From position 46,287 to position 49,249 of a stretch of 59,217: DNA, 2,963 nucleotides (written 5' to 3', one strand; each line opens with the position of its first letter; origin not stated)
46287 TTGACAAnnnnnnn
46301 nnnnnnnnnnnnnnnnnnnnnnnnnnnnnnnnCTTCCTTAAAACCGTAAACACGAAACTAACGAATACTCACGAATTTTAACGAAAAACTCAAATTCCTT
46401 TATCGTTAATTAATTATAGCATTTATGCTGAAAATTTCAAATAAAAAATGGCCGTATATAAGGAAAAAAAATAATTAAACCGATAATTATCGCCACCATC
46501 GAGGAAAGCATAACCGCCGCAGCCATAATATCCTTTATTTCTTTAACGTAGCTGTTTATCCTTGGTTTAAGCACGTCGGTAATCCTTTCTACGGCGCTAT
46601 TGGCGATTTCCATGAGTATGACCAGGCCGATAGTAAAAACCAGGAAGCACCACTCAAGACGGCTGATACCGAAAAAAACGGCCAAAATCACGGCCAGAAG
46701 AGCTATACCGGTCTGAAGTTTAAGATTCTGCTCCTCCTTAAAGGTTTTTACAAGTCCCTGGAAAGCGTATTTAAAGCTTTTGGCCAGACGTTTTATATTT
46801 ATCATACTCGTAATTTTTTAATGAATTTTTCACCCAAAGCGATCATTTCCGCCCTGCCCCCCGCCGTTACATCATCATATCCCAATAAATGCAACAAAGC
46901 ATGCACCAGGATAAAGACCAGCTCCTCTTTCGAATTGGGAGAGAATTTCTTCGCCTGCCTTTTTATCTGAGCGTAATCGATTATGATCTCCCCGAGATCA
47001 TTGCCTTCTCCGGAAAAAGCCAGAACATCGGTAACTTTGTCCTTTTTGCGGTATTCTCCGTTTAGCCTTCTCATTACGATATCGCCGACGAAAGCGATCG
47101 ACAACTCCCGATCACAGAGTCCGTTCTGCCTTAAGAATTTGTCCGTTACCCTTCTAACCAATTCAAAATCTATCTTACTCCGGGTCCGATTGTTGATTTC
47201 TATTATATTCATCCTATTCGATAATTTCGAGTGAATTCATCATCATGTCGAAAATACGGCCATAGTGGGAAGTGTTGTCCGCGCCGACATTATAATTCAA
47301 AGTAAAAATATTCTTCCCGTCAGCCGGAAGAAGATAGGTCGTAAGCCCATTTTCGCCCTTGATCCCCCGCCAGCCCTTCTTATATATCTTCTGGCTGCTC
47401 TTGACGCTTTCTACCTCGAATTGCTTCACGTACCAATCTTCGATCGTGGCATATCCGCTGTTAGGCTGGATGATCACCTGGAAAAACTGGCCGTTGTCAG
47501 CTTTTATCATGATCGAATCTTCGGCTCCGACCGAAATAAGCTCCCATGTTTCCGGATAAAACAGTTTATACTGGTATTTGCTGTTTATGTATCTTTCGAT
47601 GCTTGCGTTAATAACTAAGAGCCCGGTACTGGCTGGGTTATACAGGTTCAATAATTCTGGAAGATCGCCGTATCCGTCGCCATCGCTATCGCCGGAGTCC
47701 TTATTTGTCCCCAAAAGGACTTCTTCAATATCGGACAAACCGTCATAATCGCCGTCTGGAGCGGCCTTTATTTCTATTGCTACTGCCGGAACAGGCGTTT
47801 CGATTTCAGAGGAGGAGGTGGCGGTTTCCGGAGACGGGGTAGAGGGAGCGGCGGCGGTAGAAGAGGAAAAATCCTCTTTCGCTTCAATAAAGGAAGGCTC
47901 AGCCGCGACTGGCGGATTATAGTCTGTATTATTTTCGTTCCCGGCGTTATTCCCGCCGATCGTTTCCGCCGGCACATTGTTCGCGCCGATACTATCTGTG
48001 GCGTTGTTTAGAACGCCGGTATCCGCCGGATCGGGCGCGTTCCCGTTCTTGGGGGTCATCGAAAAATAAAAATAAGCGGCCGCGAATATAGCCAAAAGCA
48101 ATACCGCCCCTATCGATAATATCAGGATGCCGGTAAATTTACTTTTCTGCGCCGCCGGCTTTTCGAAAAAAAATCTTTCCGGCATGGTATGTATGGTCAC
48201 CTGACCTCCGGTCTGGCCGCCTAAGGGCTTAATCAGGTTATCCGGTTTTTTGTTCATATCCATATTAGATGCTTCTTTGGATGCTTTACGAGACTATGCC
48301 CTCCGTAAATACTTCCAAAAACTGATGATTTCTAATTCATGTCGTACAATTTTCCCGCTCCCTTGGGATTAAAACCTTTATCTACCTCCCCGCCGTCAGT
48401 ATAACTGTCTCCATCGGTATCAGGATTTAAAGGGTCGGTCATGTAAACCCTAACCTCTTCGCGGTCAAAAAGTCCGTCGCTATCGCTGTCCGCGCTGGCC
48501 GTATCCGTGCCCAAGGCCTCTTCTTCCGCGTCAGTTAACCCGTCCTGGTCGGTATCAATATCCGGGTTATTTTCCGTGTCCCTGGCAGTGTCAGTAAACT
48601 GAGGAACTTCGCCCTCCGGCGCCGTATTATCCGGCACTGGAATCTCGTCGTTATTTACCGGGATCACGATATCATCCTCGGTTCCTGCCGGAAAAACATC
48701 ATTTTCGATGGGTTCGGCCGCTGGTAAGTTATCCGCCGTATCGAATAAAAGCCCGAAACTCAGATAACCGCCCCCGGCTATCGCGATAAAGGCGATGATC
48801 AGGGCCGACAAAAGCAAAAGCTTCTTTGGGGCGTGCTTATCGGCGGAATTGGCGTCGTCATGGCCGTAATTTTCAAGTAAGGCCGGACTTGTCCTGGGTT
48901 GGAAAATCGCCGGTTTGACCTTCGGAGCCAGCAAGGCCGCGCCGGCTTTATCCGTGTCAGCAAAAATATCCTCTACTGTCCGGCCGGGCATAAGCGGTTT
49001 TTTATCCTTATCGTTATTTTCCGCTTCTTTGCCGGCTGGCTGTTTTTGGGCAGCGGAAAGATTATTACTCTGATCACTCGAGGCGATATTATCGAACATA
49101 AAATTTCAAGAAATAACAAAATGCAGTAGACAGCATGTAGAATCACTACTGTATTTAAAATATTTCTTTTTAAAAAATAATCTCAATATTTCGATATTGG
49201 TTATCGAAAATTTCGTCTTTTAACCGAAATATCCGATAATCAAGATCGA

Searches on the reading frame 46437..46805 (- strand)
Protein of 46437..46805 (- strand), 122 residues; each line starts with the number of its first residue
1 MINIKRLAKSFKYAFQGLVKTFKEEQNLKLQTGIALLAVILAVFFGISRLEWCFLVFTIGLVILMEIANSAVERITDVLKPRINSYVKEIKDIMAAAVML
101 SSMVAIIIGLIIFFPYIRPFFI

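Call 64: search_protein_families(library=pfam, proteins=[window:46437-46805:-], max_evalue=0.001)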
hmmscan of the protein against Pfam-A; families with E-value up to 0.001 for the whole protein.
window:46437-46805:- (122 aa): 1 family
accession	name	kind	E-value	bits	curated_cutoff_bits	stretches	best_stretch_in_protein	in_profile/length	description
PF01219.24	DAGK_prokar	-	2.1e-31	108.2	22.3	1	12-113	1-102/102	Prokaryotic diacylglycerol kinase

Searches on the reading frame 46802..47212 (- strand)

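Call 64: search_protein_families(library=pfam, proteins=[window:46802-47212:-], max_evalue=0.001)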
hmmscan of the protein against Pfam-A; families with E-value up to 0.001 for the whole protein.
window:46802-47212:- (136 aa): 1 family
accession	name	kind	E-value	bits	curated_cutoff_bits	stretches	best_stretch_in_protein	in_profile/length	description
PF02130.23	YbeY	-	1.1e-27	96.9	25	1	17-134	9-129/129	Endoribonuclease YbeY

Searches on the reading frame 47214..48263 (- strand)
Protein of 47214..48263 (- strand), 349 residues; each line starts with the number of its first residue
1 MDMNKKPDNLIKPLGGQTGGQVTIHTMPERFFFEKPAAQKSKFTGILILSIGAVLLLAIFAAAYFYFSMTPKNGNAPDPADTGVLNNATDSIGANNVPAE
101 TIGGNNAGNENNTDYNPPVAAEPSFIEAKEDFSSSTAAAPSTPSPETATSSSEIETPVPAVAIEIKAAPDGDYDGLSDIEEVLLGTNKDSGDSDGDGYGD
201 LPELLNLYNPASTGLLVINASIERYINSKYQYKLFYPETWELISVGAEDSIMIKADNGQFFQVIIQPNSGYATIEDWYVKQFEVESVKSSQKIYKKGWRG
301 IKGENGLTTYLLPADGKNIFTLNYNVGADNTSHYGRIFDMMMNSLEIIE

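Call 4: search_protein_families(library=pfam, proteins=[window:47214-48263:-], max_evalue=1)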
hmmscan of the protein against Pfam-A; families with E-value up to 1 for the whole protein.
window:47214-48263:- (349 aa): 1 family
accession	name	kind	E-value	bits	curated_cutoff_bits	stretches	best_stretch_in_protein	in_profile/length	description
PF01789.22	PsbP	-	0.033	14.7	23.5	1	222-276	3-59/155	PsbP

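Call 12: search_protein_families(library=ncbifam, proteins=[window:47214-48263:-], max_evalue=0.1)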
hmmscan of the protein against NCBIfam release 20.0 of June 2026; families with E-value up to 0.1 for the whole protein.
window:47214-48263:- (349 aa): 3 families
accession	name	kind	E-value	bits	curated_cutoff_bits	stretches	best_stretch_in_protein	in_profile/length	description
NF033765.2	gliding_CglD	equivalog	0.00098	17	400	1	165-200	261-296/1124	adventurous gliding motility lipoprotein CglD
NF033761.1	gliding_GltJ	equivalog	0.015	14.4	450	1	36-164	361-483/671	adventurous gliding motility protein GltJ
NF040946.1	PSII_PsbP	equivalog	0.071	12.7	60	0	219-248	24-53/180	photosystem II reaction center PsbP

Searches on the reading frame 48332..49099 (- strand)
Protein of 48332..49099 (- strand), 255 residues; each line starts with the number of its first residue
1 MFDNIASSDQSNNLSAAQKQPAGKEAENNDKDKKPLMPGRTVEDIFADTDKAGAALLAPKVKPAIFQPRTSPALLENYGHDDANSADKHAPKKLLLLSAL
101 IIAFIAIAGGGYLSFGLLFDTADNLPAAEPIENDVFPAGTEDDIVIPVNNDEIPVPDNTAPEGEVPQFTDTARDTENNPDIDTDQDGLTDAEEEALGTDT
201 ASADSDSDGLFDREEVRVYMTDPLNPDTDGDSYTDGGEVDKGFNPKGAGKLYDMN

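Call 4: search_protein_families(library=pfam, proteins=[window:48332-49099:-], max_evalue=1)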
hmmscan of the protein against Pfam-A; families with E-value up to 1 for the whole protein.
window:48332-49099:- (255 aa): 3 families
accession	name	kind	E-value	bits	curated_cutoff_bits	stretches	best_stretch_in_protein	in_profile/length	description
PF18884.5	TSP3_bac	-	9.9e-09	35.3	25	2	182-199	1-18/22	Bacterial TSP3 repeat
PF03495.19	Binary_toxB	-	0.0049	17.5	25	1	182-240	2-61/78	Clostridial binary toxin B/anthrax toxin PA Ca-binding domain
PF19423.4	E3_UBR4_N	-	0.39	8.4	25.1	1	10-106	496-590/1578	E3 ubiquitin-protein ligase UBR4 N-terminal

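Call 12: search_protein_families(library=ncbifam, proteins=[window:48332-49099:-], max_evalue=0.1)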
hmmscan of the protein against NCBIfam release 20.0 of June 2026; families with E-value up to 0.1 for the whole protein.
window:48332-49099:- (255 aa): 2 families
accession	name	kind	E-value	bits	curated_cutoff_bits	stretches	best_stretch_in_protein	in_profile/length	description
NF033765.2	gliding_CglD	equivalog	0.00037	18.4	400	1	175-238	169-240/1124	adventurous gliding motility lipoprotein CglD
NF047639.1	throspo3_MtsD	equivalog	0.00072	17.8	800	1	181-246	459-528/651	cell-cell cohesion protein MtsD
